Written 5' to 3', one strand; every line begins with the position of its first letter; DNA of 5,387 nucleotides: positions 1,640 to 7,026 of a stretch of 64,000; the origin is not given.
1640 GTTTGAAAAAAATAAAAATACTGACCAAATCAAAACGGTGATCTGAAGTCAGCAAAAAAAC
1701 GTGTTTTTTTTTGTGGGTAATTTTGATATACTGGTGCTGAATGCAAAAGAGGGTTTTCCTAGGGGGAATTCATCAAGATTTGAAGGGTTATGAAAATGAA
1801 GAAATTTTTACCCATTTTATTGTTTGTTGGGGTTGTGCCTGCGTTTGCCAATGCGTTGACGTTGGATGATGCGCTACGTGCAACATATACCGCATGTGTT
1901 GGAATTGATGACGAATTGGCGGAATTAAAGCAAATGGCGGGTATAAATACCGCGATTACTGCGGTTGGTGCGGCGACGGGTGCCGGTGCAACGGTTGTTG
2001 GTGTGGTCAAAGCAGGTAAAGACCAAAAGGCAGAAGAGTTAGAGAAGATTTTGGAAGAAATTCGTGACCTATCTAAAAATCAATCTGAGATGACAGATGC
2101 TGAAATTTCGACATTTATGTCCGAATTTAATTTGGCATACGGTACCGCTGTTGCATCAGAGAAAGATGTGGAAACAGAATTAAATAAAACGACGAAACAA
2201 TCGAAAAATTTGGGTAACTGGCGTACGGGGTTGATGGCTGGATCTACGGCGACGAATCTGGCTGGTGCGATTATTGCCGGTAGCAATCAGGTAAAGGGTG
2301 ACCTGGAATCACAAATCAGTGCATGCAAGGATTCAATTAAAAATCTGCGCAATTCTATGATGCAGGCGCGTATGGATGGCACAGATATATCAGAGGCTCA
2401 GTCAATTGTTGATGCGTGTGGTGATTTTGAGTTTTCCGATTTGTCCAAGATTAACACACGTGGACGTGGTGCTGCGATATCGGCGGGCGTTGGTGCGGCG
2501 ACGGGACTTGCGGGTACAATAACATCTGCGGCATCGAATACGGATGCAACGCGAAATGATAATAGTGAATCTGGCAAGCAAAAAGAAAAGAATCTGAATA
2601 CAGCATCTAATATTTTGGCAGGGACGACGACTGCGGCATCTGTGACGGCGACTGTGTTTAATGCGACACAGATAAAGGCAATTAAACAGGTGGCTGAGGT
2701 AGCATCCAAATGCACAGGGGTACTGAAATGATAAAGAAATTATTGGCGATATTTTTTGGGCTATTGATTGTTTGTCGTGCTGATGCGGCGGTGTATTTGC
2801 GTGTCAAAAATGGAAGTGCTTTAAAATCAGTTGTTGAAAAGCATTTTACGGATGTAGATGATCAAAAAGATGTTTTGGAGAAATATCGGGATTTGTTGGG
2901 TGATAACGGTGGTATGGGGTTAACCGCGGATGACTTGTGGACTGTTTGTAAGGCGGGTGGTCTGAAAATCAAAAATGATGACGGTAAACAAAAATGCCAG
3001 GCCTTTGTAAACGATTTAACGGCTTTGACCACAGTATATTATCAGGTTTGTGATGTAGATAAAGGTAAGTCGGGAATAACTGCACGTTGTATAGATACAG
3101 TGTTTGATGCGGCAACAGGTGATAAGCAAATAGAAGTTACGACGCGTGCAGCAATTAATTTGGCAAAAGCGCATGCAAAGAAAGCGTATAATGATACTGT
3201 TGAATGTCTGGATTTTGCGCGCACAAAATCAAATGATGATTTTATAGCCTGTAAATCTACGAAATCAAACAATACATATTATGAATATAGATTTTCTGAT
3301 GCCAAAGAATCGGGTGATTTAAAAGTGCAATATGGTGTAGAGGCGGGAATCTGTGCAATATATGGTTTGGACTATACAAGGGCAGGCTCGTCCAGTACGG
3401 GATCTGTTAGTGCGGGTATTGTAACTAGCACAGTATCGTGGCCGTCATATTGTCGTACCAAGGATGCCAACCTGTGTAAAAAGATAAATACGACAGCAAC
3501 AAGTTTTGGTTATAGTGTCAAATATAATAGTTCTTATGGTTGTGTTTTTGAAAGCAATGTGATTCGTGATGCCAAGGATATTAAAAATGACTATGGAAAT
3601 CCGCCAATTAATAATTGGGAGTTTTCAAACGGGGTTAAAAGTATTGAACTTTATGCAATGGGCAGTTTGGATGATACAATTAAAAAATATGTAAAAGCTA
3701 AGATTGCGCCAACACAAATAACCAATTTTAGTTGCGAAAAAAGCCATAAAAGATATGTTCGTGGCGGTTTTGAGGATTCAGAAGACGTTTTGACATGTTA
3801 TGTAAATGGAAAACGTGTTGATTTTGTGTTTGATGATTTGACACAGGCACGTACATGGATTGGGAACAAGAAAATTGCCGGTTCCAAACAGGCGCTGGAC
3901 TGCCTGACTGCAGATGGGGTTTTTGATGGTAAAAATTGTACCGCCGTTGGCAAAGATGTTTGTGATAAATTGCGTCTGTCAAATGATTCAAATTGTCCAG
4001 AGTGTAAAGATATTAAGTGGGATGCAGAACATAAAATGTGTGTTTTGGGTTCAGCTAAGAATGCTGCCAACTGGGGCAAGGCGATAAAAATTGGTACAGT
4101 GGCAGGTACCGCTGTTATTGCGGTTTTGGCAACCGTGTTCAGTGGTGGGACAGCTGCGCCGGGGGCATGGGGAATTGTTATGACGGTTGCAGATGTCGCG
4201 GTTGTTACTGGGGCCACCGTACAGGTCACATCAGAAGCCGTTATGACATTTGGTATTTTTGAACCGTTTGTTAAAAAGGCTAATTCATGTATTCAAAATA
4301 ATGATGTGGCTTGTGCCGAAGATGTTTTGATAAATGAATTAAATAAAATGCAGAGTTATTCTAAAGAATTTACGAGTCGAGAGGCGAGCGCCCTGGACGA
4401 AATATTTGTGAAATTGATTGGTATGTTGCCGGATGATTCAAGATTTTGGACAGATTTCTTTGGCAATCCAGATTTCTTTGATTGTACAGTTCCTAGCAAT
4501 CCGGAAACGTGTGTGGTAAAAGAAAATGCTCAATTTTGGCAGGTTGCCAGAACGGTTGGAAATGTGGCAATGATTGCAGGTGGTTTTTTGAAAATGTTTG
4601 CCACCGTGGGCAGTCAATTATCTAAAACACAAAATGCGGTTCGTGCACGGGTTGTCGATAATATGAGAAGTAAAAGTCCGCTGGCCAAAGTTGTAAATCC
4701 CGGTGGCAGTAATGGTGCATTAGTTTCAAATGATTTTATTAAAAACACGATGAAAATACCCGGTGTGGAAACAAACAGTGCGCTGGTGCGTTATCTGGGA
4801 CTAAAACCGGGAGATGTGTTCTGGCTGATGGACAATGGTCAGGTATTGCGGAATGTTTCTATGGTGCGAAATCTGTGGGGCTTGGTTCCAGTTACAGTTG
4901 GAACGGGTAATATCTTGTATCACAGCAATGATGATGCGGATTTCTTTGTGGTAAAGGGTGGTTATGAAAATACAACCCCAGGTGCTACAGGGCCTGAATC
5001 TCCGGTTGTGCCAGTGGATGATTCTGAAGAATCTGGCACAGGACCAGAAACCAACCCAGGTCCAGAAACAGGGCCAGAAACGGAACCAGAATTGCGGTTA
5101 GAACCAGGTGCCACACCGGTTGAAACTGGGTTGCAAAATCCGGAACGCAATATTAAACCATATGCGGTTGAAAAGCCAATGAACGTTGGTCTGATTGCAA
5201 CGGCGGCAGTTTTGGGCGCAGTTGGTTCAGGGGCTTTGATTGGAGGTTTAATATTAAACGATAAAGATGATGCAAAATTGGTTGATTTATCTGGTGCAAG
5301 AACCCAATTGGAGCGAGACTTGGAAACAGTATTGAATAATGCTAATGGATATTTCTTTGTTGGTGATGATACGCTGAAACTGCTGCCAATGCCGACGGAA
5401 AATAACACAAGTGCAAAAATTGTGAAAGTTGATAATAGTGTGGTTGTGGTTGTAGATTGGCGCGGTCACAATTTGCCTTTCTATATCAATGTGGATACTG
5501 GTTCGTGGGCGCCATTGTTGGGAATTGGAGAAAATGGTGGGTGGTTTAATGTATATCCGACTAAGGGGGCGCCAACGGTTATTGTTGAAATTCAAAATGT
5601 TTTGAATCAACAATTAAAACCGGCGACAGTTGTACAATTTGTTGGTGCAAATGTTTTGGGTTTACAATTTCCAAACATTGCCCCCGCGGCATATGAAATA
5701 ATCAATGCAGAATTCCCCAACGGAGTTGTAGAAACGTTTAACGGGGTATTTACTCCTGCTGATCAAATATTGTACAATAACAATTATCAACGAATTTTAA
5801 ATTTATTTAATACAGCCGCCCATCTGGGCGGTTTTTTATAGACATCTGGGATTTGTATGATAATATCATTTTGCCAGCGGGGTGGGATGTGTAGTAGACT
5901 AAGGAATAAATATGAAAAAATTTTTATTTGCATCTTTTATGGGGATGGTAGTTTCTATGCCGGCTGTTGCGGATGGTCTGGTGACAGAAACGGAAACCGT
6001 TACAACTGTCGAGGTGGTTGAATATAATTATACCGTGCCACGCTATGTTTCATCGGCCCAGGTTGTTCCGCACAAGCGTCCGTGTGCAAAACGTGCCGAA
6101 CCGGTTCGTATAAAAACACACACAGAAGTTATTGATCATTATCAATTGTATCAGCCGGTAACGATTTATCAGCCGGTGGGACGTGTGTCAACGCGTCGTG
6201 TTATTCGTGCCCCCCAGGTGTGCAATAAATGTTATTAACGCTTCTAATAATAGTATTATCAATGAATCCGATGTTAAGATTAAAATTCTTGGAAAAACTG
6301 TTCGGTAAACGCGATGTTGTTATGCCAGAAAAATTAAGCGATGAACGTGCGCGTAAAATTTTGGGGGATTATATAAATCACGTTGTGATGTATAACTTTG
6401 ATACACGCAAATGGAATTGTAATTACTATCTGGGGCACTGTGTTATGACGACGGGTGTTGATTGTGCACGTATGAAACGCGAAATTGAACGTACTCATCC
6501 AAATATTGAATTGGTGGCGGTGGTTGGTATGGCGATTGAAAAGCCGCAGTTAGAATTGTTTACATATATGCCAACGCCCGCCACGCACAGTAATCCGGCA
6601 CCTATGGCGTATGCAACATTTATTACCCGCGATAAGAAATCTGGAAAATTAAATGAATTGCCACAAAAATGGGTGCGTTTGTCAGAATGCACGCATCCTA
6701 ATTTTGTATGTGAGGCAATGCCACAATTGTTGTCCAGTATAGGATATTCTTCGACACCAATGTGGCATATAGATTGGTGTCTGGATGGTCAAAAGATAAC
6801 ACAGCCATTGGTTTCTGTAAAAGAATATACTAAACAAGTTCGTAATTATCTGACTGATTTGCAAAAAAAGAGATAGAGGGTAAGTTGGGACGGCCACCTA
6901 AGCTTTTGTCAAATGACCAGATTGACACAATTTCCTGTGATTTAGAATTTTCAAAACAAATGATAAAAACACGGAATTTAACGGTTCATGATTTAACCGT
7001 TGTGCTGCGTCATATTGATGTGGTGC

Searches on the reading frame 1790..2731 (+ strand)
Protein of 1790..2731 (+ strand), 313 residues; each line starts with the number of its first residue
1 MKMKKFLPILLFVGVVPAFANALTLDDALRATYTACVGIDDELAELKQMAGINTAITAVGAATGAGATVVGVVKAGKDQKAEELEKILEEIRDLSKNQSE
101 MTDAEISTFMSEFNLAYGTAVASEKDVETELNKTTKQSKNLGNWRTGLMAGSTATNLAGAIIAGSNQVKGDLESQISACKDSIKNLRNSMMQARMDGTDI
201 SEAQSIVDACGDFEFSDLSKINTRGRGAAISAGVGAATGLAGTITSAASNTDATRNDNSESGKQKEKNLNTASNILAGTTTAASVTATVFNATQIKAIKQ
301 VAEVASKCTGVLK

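Call 11: search_protein_families(library=pfam, proteins=[window:1790-2731:+], max_evalue=0.001)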
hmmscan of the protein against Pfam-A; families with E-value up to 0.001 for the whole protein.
window:1790-2731:+ (313 aa): 0 families

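Call 48: search_protein_families(library=pfam, proteins=[window:1790-2731:+], max_evalue=0.1)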
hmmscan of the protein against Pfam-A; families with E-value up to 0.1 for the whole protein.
window:1790-2731:+ (313 aa): 1 family
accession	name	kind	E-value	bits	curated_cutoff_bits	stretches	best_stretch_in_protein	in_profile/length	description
PF10168.15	Nup88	-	0.039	12.2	24.4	1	80-143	576-638/702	Nuclear pore component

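Call 72: search_protein_families(library=ncbifam, proteins=[window:1790-2731:+], max_evalue=0.01)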
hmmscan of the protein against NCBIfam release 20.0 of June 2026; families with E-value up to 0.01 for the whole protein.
window:1790-2731:+ (313 aa): 1 family
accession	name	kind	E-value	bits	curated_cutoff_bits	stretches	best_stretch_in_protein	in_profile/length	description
NF033598.2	elast_bind_EbpS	equivalog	1.8e-05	23.9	300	1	132-267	184-292/498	elastin-binding protein EbpS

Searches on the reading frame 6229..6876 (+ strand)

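Call 11: search_protein_families(library=pfam, proteins=[window:6229-6876:+], max_evalue=0.001)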
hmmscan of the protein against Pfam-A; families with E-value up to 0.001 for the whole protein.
window:6229-6876:+ (215 aa): 0 families

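Call 48: search_protein_families(library=pfam, proteins=[window:6229-6876:+], max_evalue=0.1)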
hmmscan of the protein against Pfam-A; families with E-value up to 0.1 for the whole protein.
window:6229-6876:+ (215 aa): 0 families

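Call 72: search_protein_families(library=ncbifam, proteins=[window:6229-6876:+], max_evalue=0.01)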
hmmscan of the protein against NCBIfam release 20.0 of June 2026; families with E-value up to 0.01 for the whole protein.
window:6229-6876:+ (215 aa): 1 family
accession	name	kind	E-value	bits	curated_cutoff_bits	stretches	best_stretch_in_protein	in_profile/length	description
TIGR01638.1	Atha_cystat_rel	paralog_domain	0.0026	17.8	32.05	0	119-166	44-91/94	Arabidopsis thaliana cystatin-related protein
